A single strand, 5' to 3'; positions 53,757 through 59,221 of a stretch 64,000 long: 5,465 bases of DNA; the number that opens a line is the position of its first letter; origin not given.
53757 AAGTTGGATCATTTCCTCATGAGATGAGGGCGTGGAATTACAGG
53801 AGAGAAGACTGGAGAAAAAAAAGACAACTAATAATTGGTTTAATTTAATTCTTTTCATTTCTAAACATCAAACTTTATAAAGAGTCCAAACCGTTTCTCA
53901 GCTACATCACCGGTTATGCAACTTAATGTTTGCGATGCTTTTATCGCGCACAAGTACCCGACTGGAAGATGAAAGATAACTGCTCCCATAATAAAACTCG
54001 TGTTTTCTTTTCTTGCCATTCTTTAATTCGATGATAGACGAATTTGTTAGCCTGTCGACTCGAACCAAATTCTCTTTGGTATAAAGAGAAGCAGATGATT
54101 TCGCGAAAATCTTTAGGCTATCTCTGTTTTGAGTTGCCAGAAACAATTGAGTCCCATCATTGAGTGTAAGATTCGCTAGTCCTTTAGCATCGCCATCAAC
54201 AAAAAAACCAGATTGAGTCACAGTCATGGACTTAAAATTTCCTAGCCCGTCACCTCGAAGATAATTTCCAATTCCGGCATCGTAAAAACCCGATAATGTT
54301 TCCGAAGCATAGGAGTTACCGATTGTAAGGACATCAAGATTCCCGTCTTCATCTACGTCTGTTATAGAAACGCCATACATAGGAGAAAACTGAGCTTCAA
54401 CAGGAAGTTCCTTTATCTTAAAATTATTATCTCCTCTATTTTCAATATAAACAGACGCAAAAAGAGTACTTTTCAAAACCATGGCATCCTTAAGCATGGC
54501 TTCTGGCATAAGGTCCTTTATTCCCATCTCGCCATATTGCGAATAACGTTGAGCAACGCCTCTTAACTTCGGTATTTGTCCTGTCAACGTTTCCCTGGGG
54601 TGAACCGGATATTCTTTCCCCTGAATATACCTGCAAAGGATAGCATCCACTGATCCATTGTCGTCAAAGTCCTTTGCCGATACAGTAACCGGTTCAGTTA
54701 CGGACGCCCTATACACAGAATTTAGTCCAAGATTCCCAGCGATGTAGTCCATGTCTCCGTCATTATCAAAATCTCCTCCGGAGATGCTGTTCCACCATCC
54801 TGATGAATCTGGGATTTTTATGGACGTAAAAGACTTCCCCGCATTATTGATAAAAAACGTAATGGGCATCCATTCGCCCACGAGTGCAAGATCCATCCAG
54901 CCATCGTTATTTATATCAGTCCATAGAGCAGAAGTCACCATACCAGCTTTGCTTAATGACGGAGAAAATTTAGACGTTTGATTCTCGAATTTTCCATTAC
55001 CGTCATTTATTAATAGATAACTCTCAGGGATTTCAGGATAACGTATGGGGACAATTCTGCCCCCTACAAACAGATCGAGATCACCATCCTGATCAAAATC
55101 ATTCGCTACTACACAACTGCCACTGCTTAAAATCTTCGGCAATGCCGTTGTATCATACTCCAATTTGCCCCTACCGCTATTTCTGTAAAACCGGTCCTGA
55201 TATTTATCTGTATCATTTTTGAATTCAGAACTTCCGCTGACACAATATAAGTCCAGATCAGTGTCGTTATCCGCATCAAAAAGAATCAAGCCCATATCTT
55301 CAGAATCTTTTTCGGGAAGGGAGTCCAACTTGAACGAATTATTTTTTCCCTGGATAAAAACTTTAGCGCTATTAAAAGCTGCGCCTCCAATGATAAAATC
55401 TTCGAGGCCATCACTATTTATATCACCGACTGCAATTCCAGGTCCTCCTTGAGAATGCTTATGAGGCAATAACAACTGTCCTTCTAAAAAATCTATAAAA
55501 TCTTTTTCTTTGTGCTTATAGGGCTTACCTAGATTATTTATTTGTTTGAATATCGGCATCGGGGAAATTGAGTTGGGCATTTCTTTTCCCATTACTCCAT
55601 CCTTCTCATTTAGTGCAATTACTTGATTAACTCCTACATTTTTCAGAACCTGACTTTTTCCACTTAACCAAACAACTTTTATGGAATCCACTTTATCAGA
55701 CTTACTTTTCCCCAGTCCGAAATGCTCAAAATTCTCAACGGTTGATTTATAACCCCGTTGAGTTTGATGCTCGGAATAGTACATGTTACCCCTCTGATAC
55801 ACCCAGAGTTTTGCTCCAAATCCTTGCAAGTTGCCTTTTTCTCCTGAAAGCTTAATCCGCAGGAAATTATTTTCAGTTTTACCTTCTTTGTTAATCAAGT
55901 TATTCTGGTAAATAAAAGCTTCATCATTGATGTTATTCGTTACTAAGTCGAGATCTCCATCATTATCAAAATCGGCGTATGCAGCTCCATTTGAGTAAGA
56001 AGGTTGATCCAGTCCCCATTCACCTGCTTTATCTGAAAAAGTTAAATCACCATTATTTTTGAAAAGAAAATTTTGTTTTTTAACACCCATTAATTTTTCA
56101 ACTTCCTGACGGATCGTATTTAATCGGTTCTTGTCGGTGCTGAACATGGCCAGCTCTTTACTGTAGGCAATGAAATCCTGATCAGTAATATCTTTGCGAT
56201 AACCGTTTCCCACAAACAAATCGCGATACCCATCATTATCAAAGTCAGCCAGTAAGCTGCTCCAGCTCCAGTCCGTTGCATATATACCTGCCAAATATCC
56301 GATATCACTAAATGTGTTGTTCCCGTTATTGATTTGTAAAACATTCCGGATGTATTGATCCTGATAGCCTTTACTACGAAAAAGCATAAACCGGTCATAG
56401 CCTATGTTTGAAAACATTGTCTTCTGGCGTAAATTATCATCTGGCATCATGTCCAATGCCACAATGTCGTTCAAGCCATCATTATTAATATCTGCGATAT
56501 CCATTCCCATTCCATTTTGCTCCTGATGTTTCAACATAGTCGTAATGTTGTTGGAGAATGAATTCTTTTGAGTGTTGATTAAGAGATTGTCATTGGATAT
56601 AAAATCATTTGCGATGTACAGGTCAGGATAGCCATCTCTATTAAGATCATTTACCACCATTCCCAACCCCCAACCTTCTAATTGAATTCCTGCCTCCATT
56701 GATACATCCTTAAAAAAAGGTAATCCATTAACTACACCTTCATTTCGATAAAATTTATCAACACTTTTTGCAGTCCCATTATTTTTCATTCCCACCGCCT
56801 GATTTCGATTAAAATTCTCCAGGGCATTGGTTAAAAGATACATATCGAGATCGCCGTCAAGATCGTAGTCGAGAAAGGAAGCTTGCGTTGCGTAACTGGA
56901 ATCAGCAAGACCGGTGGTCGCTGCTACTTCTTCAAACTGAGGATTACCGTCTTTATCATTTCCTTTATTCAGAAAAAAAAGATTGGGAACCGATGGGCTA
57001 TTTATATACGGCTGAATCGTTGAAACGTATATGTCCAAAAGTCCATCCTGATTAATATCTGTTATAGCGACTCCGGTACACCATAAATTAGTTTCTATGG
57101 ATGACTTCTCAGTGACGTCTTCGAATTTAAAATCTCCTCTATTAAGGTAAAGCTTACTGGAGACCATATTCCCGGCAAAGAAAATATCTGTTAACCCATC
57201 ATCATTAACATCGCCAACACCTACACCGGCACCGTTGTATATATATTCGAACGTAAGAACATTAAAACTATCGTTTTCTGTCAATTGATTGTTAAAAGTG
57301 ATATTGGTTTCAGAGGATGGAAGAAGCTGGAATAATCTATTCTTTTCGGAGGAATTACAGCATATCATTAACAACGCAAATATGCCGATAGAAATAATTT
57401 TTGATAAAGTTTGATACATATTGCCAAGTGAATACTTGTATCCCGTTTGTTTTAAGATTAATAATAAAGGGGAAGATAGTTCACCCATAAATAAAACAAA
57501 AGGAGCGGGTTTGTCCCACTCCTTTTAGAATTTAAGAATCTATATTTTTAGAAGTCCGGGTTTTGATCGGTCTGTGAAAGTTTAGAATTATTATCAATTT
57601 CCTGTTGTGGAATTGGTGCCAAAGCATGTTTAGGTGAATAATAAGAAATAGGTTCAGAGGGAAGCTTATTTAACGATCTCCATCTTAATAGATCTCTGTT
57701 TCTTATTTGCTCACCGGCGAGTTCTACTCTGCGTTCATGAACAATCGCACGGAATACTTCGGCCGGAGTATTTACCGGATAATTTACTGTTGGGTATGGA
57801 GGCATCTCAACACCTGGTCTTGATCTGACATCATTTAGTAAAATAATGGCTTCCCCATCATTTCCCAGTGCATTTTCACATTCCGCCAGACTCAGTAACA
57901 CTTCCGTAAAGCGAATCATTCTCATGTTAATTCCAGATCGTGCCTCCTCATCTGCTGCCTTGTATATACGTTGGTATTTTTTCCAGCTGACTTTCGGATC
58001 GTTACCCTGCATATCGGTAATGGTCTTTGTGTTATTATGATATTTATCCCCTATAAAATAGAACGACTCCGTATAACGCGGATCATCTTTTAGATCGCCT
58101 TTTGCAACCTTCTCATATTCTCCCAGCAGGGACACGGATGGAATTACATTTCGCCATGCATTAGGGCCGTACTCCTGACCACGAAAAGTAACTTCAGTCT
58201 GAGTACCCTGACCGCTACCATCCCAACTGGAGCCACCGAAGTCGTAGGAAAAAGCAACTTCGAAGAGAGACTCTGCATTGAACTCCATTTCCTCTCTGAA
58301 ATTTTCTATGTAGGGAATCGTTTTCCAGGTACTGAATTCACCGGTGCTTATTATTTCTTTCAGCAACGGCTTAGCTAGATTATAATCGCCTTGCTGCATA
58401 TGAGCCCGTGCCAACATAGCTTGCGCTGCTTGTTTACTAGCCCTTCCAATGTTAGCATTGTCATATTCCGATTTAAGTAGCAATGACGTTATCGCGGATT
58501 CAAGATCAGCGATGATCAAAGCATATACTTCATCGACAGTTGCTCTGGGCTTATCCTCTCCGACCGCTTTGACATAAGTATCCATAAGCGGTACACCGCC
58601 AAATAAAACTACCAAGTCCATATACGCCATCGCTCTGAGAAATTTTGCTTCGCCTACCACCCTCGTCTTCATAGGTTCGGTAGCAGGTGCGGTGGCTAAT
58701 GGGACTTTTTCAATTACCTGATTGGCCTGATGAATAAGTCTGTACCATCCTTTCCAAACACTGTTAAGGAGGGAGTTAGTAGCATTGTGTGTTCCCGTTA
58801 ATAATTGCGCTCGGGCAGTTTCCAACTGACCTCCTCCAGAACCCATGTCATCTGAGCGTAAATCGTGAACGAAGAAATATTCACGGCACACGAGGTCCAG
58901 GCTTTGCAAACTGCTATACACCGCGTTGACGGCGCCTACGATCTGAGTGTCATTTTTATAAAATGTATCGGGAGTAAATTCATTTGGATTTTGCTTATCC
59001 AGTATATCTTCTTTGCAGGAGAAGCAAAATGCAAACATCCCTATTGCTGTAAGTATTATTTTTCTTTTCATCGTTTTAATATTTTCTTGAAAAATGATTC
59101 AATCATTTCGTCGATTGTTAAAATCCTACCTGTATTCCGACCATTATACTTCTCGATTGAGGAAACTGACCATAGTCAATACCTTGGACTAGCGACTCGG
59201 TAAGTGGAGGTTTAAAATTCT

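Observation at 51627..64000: Hydrolase-free SusC/SusD locus under ECF/anti-sigma control whose only cargo is FG-GAP/UnbV_ASPIC lipoproteins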

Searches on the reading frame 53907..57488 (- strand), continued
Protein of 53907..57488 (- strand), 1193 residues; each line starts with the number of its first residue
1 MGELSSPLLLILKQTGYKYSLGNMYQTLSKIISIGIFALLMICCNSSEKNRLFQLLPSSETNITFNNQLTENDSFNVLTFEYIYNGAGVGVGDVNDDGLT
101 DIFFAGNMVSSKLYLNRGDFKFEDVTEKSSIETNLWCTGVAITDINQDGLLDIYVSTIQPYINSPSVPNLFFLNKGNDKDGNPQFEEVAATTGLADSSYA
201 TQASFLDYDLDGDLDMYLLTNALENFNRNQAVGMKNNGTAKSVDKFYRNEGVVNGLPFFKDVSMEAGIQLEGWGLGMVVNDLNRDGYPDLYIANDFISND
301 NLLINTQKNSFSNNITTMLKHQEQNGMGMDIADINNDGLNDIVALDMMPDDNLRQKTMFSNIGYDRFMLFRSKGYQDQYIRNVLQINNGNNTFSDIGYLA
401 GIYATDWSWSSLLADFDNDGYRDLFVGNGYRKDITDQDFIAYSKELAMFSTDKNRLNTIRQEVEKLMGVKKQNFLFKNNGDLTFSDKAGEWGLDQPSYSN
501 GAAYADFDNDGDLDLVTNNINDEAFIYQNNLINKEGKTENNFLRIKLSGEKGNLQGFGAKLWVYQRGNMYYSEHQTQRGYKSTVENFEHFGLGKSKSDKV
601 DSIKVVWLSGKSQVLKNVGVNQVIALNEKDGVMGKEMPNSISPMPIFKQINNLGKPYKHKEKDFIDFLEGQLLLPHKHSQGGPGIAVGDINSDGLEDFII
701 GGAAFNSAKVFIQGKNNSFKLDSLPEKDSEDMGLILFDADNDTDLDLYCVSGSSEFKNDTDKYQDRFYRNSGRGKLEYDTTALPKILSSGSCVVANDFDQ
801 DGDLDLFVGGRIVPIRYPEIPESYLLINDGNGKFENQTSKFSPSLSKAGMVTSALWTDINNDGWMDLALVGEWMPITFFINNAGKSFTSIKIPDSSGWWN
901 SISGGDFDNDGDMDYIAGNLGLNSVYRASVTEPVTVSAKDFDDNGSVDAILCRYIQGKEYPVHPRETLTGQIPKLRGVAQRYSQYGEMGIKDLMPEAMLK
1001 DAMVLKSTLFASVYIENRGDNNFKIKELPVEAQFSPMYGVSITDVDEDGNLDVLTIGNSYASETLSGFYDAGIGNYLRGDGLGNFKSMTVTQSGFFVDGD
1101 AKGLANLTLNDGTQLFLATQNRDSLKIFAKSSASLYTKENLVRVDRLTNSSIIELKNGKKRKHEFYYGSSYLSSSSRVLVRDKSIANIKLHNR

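Call 94: search_protein_families(library=pfam, proteins=[L069:13466-14518:+, L069:14543-15760:+, L069:17261-18547:+, L057:13544-14923:+, L051:13268-14521:+, L008:13647-14420:+, L019:7163-8119:+, L044:6514-7563:+, L023:3306-4385:+, L006:5416-6510:+], max_evalue=0.001)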
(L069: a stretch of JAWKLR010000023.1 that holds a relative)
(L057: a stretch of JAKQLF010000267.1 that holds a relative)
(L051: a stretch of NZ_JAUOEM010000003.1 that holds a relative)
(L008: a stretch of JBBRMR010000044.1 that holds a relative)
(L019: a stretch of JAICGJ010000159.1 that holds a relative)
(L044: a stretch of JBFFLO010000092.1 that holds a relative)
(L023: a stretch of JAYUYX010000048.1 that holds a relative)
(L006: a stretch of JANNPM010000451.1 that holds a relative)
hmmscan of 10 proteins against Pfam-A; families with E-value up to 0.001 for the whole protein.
L069:13466-14518:+ (350 aa): 0 families

L069:14543-15760:+ (405 aa): 4 families
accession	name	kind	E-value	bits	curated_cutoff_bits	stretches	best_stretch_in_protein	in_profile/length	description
PF08534.16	Redoxin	-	1e-17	64.7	26.6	1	265-390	2-137/148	Redoxin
PF00578.27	AhpC-TSA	-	1.1e-13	51.6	26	1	265-377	1-118/124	AhpC/TSA family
PF13905.12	Thioredoxin_8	-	6.1e-08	33.3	27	1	291-377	3-90/94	Thioredoxin-like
PF00085.26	Thioredoxin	-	0.00058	20.3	23.5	0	287-334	14-59/103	Thioredoxin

L069:17261-18547:+ (428 aa): 1 family
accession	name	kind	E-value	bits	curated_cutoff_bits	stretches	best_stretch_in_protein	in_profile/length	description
PF01663.27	Phosphodiest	-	2.2e-81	274.6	23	1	47-368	1-342/342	Type I phosphodiesterase / nucleotide pyrophosphatase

L057:13544-14923:+ (459 aa): 1 family
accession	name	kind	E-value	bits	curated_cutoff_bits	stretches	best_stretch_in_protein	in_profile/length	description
PF00232.24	Glyco_hydro_1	-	9.3e-180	598.3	22.6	1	3-458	4-451/453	Glycosyl hydrolase family 1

L051:13268-14521:+ (417 aa): 5 families
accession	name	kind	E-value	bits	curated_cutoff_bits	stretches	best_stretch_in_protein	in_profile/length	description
PF13435.11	Cytochrome_C554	-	2e-08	35.5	20.8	1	189-227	49-84/84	Cytochrome c554 and c-prime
PF14522.11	Cytochrome_C7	-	1.3e-06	28.6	24.8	0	189-268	14-67/67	Cytochrome c7 and related cytochrome c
PF14537.11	Cytochrom_c3_2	-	5e-06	27.3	25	0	187-229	25-67/79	Cytochrome c3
PF22113.1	Mtrc-MtrF_II-IV_dom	-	8.5e-06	25.8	30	0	202-271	64-131/176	Outer membrane cytochrome MtrC/MtrF-like, domains II/IV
PF09699.15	Paired_CXXCH_1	-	6.7e-05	22.9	20.6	0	326-354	8-38/41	Doubled CXXCH motif (Paired_CXXCH_1)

L008:13647-14420:+ (257 aa): 4 families
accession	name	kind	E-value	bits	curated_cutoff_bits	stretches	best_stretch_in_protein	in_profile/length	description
PF07883.17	Cupin_2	-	3.6e-19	68.7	27.2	2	189-252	5-67/70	Cupin domain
PF02311.25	AraC_binding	-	4.6e-12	46.3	21.1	1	195-254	15-74/135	AraC-like ligand binding domain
PF00190.28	Cupin_1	-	2.9e-06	27.4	22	0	196-252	46-110/151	Cupin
PF01050.24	MannoseP_isomer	-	3e-06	27.8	23.6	0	195-246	42-92/116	Mannose-6-phosphate isomerase C-terminal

L019:7163-8119:+ (318 aa): 3 families
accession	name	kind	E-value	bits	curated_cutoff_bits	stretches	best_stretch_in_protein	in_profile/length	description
PF07859.19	Abhydrolase_3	-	4.6e-10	40.1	25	1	173-224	47-101/210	alpha/beta hydrolase fold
PF20434.5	BD-FAE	-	2.9e-06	27.4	26.8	1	172-224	64-116/215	BD-FAE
PF01738.24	DLH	-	3.1e-05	24.1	21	1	182-289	81-192/217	Dienelactone hydrolase family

L044:6514-7563:+ (349 aa): 2 families
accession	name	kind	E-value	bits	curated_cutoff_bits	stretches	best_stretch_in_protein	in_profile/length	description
PF06580.19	His_kinase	-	1.8e-22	79.8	25.2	1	160-239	1-81/81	Histidine kinase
PF14501.12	HATPase_c_5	-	0.00016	21.9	22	1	262-341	13-98/102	GHKL domain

L023:3306-4385:+ (359 aa): 1 family
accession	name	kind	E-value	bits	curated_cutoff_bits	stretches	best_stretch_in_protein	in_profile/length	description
PF06379.18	RhaT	-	2.8e-79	267.3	27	1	3-349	5-340/344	L-rhamnose-proton symport protein (RhaT)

L006:5416-6510:+ (364 aa): 1 family
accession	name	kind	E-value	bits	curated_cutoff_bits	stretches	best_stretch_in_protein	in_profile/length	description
PF02836.23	Glyco_hydro_2_C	-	3e-06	27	21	1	182-293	114-217/302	Glycosyl hydrolases family 2, TIM barrel domain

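Call 100: search_protein_representatives(protein=window:53907-57419:-)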
Query: 1170 residues. Proteins with E-value up to 0.001 (for the whole library): 47103; up to 1e-10: 23336; up to 1e-30: 4364. The best 150 are listed.
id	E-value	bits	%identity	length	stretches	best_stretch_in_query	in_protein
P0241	0.0e+00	1226.2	52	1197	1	16-1160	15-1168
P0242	0.0e+00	1091.1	47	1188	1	13-1156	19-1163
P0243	0.0e+00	1090.4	47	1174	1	15-1164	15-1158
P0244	0.0e+00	1086.7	48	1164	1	13-1156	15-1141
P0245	0.0e+00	1085.3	47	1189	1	23-1165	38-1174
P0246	0.0e+00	1079.7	48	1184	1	14-1165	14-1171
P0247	0.0e+00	1072.6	47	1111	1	7-1109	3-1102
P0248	0.0e+00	1070.8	46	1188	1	13-1167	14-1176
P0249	0.0e+00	1042.2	48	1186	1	23-1159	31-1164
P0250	0.0e+00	1039.5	47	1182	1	6-1164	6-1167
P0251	0.0e+00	1035.2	48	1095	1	10-1097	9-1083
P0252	0.0e+00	1028.3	45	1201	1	6-1169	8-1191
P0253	0.0e+00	1017.7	46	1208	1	17-1160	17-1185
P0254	1.3e-298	1010.1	46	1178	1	14-1169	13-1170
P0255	3.1e-296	1002.2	46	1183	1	28-1105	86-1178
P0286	4.8e-269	912.2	44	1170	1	25-1156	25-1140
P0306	1.4e-255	867.6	43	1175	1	9-1163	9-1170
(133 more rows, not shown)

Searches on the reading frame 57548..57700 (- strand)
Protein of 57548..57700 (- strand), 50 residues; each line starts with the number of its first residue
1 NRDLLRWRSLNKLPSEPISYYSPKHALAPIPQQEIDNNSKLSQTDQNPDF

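Call 59: search_protein_families(library=pfam, proteins=[window:57548-57700:-], max_evalue=10)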
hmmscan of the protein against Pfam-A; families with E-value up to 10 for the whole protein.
window:57548-57700:- (50 aa): 1 family
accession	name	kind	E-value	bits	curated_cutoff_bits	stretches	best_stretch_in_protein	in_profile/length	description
PF07980.17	SusD_RagB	-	0.0061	16.7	23.1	1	21-44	274-294/297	SusD family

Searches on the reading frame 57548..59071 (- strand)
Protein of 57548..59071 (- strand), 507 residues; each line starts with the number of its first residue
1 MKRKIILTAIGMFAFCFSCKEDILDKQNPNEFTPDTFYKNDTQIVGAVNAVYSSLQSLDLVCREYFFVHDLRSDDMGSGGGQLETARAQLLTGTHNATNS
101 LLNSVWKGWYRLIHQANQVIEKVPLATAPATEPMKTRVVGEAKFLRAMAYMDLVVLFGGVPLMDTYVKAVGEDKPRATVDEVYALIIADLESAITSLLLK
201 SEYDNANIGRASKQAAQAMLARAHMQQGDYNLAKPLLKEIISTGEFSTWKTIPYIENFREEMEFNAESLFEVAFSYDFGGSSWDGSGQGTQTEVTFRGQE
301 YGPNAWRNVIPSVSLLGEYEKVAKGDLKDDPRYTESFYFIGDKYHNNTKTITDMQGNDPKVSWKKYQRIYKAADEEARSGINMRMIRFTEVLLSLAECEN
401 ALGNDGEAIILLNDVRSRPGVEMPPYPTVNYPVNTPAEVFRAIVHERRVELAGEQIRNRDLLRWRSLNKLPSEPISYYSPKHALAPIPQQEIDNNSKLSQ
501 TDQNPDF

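Call 3: search_protein_families(library=pfam, proteins=[window:57548-59071:-], max_evalue=0.01)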
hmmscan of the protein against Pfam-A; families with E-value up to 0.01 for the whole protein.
window:57548-59071:- (507 aa): 6 families
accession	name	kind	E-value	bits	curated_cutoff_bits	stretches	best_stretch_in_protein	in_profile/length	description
PF07980.17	SusD_RagB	-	1.6e-30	107.2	23.1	1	267-501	2-294/297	SusD family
PF14322.12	SusD-like_3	-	4.1e-24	86.3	27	1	88-222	60-188/191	Starch-binding associating with outer membrane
PF12771.13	SusD-like_2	-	1.4e-05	24.6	27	1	96-200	51-151/415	Starch-binding associating with outer membrane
PF14559.12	TPR_19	-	8.6e-05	23.2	25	0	214-241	25-52/68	Tetratricopeptide repeat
PF13428.12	TPR_14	-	0.00012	22.9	23.5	0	215-243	2-30/44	Tetratricopeptide repeat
PF13174.12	TPR_6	-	0.0071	17.4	26.3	0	219-242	5-28/33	Tetratricopeptide repeat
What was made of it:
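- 57548..59071 (-): SusD-like lipoprotein, 507 aa. SusD_RagB 1.6e-30 and SusD-like_3 4.1e-24 (call 3).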

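Call 5: search_protein_families(library=ncbifam, proteins=[window:57548-59071:-], max_evalue=0.01)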
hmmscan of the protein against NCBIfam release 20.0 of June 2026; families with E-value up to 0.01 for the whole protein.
window:57548-59071:- (507 aa): 2 families
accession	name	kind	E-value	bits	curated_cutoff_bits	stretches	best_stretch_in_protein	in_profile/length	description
NF033071.0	SusD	exception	1.6e-11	43.1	725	1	66-227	80-234/558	starch-binding outer membrane lipoprotein SusD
NF033072.0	NanU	exception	1.4e-08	34.3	425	1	4-198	4-199/521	SusD family outer membrane lipoprotein NanU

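Call 72: search_solved_structures(query=window:57548-59071:-, max_evalue=0.00001)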
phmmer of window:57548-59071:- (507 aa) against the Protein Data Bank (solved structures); distinct sequences matched with E-value up to 0.00001: 27.
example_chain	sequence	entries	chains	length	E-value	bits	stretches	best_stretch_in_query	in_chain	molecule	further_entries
9sje_B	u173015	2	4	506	3e-43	151.8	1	1-501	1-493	SusD homolog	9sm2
9sjj_A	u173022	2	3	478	7e-41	144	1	44-501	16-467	SusD homolog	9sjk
6gcz_A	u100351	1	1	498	7.4e-26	94.5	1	21-495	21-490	Starch-binding associating with outer membrane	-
7kv2_AAA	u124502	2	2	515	6e-23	84.9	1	13-494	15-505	RagB/SusD family nutrient uptake outer membrane protein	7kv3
3i4g_A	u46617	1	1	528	1.7e-21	80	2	90-281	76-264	SusD-like carbohydrate binding protein BF1063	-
3qnk_A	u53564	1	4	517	5.7e-21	78.3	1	30-321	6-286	Putative lipoprotein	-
3jq1_A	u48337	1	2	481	1.4e-20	77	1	33-469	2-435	SusD superfamily protein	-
9rx3_A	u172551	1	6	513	2.6e-16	63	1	9-468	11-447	Putative outer membrane starch-binding protein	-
3myv_A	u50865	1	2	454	2.9e-16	62.8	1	37-283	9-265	SusD superfamily protein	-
7kv1_A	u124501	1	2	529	3.5e-16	62.6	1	9-467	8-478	SusD family protein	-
7kv4_AAA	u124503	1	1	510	8.3e-16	61.3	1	64-505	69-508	SusD family protein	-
5e75_A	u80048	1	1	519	2.2e-15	59.9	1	31-479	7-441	SusD-like protein BACOVA_02651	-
5e76_A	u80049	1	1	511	4.9e-15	58.8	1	37-479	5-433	SusD-like protein BACOVA_02651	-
5lx8_A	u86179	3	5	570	1.7e-14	57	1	1-276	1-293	SusD homolog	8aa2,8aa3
5t3r_A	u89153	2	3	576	1.8e-14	56.9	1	1-276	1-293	SusD homolog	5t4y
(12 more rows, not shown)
